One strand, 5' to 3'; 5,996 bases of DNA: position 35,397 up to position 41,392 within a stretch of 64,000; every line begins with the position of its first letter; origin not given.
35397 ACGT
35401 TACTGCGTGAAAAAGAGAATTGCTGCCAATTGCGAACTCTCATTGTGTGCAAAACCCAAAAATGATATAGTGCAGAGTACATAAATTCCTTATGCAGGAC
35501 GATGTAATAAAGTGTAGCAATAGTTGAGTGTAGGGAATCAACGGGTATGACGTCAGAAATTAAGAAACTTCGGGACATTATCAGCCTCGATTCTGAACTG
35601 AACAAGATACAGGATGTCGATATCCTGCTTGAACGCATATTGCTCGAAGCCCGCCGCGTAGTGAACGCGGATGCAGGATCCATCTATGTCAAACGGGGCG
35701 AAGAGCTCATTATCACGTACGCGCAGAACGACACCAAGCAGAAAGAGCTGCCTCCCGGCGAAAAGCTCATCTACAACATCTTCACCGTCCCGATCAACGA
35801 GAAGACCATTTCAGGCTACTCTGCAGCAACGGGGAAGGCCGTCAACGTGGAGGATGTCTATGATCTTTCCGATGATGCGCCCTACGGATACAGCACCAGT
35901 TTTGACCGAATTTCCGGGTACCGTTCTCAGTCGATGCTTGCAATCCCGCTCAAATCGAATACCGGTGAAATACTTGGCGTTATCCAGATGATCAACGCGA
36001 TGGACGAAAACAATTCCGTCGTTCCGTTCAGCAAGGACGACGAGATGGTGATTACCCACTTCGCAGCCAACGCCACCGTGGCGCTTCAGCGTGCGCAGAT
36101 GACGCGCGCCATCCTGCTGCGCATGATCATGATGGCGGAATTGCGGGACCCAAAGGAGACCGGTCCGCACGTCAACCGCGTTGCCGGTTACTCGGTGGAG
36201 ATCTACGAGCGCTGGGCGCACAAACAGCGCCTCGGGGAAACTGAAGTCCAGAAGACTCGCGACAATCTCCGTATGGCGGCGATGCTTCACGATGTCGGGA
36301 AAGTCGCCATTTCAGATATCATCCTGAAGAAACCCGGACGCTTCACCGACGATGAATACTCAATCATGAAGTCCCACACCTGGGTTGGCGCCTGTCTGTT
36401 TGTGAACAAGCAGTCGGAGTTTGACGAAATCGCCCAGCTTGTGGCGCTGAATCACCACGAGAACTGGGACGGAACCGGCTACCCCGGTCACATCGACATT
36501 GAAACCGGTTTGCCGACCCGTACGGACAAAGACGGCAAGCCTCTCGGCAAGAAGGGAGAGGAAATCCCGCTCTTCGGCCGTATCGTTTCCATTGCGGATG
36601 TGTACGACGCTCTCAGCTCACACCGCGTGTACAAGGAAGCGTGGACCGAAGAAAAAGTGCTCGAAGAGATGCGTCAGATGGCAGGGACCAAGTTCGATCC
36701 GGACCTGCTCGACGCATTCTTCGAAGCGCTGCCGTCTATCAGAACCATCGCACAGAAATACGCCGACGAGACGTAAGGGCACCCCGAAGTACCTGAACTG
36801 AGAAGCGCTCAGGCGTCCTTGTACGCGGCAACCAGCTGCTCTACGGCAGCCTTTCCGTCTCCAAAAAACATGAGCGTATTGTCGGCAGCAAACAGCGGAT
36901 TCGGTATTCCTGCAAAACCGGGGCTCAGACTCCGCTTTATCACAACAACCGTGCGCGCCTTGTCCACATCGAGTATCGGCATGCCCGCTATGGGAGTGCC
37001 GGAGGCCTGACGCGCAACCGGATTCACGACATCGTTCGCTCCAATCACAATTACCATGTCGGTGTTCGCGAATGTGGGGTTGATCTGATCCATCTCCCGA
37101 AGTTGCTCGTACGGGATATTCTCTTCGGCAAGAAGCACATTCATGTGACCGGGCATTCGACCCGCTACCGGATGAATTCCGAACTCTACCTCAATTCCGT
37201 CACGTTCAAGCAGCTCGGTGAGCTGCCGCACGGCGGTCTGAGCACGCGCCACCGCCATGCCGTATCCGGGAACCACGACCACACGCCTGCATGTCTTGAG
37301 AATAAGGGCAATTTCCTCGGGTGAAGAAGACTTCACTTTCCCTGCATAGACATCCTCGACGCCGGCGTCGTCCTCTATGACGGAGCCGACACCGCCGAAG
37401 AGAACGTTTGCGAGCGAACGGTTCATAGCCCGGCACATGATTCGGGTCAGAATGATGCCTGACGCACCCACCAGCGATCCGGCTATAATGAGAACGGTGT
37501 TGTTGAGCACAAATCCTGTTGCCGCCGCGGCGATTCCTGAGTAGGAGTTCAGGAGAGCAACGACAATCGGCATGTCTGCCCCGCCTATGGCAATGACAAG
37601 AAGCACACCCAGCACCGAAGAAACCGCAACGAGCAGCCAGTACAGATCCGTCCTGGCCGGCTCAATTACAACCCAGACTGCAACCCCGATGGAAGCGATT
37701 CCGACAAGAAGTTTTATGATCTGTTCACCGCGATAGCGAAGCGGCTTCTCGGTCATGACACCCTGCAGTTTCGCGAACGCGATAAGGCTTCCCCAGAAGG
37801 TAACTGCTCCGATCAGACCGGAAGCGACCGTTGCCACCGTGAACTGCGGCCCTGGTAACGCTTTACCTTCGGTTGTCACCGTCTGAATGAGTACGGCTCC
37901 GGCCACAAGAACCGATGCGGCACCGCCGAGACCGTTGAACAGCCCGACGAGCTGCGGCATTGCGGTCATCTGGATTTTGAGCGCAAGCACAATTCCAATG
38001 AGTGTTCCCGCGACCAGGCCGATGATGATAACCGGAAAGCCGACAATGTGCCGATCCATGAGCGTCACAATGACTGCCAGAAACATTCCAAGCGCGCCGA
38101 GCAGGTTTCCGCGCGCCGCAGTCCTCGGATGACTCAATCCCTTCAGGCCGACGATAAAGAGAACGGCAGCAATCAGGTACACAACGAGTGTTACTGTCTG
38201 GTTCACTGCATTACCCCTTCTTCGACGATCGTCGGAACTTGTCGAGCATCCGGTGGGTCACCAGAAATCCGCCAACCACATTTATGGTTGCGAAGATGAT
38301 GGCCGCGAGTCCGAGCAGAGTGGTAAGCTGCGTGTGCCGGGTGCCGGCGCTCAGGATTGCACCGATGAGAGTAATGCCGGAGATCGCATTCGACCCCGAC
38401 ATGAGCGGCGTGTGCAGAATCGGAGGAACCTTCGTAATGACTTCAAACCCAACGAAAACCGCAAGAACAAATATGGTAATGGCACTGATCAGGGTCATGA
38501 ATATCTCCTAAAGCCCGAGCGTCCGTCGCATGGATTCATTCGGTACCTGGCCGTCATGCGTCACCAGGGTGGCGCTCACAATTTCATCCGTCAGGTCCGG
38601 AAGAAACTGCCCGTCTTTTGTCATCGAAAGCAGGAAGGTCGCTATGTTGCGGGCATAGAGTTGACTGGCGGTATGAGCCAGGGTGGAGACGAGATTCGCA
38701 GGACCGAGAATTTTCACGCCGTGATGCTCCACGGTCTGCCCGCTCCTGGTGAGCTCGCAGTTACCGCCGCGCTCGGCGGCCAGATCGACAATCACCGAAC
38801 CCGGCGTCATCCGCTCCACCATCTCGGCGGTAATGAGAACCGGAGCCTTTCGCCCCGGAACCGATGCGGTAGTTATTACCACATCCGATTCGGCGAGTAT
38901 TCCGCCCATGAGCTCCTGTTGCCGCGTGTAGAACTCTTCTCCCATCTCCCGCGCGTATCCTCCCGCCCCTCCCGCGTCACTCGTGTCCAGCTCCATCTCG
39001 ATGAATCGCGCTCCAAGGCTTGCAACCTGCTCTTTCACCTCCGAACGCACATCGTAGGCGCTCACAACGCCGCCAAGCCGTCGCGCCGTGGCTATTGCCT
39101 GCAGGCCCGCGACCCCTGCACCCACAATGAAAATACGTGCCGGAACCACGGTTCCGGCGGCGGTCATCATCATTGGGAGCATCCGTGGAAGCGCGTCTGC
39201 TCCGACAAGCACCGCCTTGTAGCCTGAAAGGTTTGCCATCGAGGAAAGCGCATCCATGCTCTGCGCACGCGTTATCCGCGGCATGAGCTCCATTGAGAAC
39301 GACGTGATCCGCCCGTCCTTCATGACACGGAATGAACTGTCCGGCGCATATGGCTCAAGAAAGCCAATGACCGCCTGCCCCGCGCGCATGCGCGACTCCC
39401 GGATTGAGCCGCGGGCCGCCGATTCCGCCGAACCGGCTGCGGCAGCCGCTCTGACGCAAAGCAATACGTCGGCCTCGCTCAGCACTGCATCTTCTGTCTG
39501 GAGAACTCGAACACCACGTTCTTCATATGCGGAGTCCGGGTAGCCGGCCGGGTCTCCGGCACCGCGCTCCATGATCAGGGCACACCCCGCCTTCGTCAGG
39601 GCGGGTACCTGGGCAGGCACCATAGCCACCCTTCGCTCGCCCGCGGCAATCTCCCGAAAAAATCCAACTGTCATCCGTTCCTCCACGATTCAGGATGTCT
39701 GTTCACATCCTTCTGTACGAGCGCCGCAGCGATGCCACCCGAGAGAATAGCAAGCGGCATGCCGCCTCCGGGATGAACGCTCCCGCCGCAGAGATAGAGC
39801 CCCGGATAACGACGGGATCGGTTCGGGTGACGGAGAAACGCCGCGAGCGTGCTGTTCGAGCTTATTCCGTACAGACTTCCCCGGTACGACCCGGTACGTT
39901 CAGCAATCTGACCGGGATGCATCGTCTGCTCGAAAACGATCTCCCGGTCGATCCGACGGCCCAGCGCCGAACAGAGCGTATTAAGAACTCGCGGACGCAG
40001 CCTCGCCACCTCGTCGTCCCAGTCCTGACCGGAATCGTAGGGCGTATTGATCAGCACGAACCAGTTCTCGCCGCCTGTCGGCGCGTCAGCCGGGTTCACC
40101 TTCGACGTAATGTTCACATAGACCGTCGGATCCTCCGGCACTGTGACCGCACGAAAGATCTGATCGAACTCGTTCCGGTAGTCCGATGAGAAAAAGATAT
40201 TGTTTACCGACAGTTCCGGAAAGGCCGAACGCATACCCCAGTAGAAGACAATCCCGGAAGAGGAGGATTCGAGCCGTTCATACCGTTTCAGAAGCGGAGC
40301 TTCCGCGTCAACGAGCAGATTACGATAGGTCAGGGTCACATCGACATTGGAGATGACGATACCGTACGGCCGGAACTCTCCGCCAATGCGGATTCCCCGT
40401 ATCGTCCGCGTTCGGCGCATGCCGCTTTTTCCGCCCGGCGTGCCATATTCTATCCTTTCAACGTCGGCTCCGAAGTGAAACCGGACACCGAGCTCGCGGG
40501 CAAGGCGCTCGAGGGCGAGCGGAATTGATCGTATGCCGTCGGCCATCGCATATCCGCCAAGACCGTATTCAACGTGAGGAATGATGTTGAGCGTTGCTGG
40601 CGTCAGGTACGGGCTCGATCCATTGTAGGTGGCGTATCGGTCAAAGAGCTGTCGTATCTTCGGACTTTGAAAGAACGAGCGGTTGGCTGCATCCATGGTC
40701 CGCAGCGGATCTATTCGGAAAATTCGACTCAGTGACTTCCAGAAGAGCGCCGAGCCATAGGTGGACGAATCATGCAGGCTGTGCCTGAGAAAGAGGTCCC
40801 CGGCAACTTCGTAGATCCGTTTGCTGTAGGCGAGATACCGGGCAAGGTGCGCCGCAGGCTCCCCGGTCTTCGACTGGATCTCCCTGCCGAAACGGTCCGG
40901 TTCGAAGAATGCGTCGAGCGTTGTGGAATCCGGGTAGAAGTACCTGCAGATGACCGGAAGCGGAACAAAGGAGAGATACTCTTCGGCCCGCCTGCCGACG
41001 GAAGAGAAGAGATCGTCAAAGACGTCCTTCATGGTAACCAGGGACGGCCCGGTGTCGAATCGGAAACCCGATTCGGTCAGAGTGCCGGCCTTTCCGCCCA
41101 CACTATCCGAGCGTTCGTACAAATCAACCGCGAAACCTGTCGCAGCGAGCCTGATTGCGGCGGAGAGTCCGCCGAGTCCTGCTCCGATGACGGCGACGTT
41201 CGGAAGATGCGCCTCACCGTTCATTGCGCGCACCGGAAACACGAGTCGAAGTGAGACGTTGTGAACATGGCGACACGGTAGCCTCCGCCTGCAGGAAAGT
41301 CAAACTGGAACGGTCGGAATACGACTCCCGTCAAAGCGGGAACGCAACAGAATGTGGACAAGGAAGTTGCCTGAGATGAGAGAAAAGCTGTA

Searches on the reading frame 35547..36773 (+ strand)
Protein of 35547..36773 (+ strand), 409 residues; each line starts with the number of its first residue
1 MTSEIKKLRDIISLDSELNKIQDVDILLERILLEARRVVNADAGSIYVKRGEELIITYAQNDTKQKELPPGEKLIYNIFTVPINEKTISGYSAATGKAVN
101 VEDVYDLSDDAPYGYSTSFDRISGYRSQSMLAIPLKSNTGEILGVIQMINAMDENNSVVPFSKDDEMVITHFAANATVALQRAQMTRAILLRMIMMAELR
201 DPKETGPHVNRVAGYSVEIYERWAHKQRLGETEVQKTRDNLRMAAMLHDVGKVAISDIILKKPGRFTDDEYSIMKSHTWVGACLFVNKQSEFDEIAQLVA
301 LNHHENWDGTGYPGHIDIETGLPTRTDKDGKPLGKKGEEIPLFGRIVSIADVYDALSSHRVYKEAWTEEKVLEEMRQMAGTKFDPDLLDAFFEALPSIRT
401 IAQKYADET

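Call 3: search_protein_families(library=pfam, proteins=[window:35547-36773:+], max_evalue=1)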
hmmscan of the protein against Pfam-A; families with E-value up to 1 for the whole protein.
window:35547-36773:+ (409 aa): 7 families
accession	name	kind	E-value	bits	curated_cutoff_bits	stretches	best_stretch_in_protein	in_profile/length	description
PF13487.12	HD_5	-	3.1e-27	95.8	27.2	2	326-387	109-170/170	HD domain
PF01966.28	HD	-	1.1e-17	64.8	22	1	208-355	4-115/116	HD domain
PF01590.32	GAF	-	6.6e-13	49.8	22.4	1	24-180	2-133/133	GAF domain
PF13185.12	GAF_2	-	5.8e-09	36.7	28.6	1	22-181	2-136/136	GAF domain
PF13492.12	GAF_3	-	0.0025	18.7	27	1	24-181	2-128/129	GAF domain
PF21447.3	Ppx-GppA_III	-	0.0083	16.4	27.3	1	208-252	19-61/177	Ppx/GppA phosphatase, domain III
PF08668.18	HDOD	-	0.073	13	22.9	1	189-262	72-142/196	HDOD domain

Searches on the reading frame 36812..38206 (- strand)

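Call 39: search_protein_families(library=pfam, proteins=[window:36812-38206:-], max_evalue=0.0001)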
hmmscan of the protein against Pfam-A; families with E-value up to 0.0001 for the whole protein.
window:36812-38206:- (465 aa): 1 family
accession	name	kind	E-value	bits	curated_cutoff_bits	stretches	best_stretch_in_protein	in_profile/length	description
PF02233.22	PNTB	-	7.8e-180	599.1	31.7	1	8-460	3-455/456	NAD(P) transhydrogenase beta subunit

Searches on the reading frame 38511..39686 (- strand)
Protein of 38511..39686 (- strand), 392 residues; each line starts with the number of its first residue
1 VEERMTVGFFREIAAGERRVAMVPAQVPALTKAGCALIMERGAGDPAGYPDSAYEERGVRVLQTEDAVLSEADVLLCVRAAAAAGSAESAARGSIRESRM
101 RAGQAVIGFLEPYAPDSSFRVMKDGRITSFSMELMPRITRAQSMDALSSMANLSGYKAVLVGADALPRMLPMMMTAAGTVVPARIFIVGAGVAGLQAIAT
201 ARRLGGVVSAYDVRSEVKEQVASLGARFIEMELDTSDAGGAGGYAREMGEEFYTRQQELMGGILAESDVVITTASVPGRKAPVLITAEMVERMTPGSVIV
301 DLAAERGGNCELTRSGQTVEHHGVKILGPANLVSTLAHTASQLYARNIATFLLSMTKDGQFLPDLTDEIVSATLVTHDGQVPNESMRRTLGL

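Call 39: search_protein_families(library=pfam, proteins=[window:38511-39686:-], max_evalue=0.0001)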
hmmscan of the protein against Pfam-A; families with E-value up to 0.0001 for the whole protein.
window:38511-39686:- (392 aa): 3 families
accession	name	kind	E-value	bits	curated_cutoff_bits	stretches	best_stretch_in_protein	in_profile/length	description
PF01262.27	AlaDh_PNT_C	-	4.6e-65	219.5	23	1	158-383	1-213/214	Alanine dehydrogenase/PNT, C-terminal domain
PF05222.21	AlaDh_PNT_N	-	1.7e-33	116.2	30.4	1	10-153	3-135/136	Alanine dehydrogenase/PNT, N-terminal domain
PF02826.25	2-Hacid_dh_C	-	5.7e-05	23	25.1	0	183-232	37-86/178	D-isomer specific 2-hydroxyacid dehydrogenase, NAD binding domain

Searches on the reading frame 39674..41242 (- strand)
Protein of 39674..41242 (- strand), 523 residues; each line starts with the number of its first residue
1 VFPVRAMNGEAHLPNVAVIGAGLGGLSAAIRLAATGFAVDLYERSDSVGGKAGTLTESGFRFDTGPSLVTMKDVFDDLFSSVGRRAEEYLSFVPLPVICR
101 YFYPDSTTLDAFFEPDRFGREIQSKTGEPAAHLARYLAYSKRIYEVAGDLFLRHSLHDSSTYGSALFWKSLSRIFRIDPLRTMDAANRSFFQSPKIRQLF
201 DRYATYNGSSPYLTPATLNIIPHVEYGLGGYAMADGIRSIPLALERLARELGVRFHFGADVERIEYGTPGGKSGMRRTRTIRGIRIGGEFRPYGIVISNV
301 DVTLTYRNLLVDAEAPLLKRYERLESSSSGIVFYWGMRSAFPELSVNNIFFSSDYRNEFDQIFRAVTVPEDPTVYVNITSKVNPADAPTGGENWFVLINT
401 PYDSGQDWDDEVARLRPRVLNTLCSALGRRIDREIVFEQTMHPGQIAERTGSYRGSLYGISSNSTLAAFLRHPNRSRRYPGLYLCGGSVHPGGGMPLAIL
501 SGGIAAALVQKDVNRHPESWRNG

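Call 39: search_protein_families(library=pfam, proteins=[window:39674-41242:-], max_evalue=0.0001)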
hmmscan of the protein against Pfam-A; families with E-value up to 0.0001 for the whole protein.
window:39674-41242:- (523 aa): 6 families
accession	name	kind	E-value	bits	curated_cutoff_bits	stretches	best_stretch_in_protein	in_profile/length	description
PF01593.30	Amino_oxidase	-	1.1e-22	81.4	19.8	1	23-509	1-442/443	Flavin containing amine oxidoreductase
PF13450.12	NAD_binding_8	-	2.4e-13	50.6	21.9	1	18-71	1-54/68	NAD(P)-binding Rossmann-like domain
PF01266.30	DAO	-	1.8e-09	38.1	27.9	1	16-275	2-185/353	FAD dependent oxidoreductase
PF07992.20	Pyr_redox_2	-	1.6e-05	24.9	26.1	0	15-45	2-32/291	Pyridine nucleotide-disulphide oxidoreductase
PF00070.33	Pyr_redox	-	2.2e-05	25.3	22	0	15-49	1-35/82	Pyridine nucleotide-disulphide oxidoreductase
PF00890.30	FAD_binding_2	-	3e-05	23.9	20.4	1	16-54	2-39/414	FAD binding domain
